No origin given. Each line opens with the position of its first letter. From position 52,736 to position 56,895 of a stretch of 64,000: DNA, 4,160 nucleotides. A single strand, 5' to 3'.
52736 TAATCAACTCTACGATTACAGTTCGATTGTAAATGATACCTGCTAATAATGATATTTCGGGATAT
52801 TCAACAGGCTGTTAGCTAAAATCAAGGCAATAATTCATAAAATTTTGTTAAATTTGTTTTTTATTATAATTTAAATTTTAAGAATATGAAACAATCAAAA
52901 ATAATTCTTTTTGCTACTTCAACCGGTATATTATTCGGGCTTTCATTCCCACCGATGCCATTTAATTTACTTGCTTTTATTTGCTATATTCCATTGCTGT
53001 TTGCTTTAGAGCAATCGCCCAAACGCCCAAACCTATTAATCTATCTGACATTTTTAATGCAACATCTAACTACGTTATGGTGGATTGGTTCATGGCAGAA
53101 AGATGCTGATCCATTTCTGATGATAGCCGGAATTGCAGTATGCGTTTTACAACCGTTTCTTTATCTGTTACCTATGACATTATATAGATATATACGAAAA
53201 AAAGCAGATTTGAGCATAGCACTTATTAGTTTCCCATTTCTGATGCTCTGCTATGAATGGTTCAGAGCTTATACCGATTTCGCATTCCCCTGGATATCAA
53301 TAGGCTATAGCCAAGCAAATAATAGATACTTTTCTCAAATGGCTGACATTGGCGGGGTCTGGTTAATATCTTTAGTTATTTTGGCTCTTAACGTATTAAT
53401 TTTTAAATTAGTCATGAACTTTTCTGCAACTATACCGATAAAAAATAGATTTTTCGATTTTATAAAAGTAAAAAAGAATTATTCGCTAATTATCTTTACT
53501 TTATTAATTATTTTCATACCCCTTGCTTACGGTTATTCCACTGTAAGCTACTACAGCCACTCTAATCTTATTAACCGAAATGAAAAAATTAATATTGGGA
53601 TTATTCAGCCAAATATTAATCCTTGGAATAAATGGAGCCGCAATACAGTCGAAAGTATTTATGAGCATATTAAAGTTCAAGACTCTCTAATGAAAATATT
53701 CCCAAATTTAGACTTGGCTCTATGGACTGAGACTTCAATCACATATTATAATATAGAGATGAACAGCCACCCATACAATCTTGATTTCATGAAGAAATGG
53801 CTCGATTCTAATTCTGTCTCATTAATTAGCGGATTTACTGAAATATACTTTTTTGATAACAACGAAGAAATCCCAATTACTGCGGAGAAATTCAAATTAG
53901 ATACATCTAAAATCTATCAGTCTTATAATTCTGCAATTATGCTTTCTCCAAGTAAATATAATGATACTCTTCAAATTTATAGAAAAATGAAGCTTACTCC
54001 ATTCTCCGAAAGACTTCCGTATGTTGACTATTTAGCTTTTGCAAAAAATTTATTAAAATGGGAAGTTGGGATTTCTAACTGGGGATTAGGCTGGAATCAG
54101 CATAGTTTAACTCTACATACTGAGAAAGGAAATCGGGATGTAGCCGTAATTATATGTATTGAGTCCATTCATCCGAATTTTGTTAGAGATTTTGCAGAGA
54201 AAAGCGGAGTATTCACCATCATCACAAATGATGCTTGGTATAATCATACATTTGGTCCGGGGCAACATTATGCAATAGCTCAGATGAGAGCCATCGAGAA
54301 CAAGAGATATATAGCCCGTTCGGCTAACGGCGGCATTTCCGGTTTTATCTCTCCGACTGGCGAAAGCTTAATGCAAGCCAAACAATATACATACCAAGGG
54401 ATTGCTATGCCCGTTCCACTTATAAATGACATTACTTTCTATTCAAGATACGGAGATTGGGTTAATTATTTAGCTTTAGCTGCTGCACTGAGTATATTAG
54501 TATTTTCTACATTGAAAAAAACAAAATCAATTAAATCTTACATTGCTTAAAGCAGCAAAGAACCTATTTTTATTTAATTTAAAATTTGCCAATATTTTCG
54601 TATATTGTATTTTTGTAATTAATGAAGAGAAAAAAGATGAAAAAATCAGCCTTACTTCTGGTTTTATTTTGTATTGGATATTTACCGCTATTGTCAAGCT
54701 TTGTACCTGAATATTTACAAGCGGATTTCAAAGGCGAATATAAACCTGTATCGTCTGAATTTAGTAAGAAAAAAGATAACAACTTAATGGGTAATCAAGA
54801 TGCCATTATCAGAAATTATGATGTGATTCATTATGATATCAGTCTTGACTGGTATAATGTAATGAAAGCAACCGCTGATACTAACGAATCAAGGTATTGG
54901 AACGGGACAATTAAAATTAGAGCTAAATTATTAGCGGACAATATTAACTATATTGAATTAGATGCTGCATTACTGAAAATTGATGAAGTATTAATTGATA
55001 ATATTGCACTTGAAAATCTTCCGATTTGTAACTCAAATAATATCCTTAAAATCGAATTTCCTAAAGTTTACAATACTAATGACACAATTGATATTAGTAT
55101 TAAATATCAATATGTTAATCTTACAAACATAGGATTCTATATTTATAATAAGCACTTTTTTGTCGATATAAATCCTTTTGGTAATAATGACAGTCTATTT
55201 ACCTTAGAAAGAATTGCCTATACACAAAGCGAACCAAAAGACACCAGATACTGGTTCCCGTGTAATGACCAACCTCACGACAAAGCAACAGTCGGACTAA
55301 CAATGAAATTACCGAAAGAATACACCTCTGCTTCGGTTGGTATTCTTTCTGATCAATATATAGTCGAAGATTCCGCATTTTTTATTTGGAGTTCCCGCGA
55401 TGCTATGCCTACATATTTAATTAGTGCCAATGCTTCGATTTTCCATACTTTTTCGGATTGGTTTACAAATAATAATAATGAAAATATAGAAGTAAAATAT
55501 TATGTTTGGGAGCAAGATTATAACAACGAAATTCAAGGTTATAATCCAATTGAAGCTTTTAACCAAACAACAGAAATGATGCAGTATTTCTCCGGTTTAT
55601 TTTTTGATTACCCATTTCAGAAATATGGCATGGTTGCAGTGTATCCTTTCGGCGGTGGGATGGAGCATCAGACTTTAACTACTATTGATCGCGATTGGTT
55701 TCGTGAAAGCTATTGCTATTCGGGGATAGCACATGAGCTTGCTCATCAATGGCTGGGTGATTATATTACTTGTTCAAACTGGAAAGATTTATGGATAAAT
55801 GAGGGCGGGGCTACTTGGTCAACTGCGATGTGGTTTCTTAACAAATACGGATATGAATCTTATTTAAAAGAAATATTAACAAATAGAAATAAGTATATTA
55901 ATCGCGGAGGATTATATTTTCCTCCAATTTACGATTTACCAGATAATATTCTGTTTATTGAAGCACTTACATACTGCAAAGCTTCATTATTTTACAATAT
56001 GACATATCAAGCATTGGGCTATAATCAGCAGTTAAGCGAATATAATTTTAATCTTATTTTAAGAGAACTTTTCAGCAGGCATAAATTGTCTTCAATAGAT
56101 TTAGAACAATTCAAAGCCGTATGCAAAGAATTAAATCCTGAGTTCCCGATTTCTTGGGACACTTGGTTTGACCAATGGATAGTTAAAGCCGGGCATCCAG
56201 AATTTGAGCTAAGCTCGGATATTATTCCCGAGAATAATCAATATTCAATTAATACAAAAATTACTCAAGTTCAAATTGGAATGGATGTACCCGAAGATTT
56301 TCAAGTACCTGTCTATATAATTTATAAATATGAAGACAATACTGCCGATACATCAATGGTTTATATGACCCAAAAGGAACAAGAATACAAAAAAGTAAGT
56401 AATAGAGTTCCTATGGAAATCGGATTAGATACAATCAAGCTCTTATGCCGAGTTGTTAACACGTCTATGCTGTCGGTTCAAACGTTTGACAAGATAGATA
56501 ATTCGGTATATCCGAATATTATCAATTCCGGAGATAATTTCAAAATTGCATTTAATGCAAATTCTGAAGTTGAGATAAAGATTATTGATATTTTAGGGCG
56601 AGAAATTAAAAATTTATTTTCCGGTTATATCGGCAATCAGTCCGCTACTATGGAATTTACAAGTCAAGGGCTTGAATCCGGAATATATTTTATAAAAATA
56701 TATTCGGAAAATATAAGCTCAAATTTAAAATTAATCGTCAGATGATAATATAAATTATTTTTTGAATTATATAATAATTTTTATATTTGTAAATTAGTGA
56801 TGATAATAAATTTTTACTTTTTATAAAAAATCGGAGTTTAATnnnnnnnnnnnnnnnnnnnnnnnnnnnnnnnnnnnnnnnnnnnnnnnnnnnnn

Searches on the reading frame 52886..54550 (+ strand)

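Call 73: search_protein_families(library=pfam, proteins=[window:52886-54550:+], max_evalue=0.00001)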
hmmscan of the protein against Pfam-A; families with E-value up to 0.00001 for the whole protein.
window:52886-54550:+ (554 aa): 2 families
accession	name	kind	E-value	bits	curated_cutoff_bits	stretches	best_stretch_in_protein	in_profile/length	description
PF20154.4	LNT_N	-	4e-30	105.5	27.1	1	14-171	2-159/159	Apolipoprotein N-acyltransferase N-terminal domain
PF00795.27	CN_hydrolase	-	7.9e-18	65.2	23.2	1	238-500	3-236/256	Carbon-nitrogen hydrolase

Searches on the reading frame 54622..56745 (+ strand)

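Call 73: search_protein_families(library=pfam, proteins=[window:54622-56745:+], max_evalue=0.00001)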
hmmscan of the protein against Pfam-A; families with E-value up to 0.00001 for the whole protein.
window:54622-56745:+ (707 aa): 3 families
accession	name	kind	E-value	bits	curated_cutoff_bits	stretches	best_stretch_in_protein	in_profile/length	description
PF01433.26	Peptidase_M1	-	7.3e-20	71.9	27.7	1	312-504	2-206/218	Peptidase family M1 domain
PF17900.6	Peptidase_M1_N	-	3.2e-17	63.7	25.8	1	70-266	4-186/186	Peptidase M1 N-terminal domain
PF18962.6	Por_Secre_tail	-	4.3e-07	30.6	27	1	629-706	1-75/75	Secretion system C-terminal sorting domain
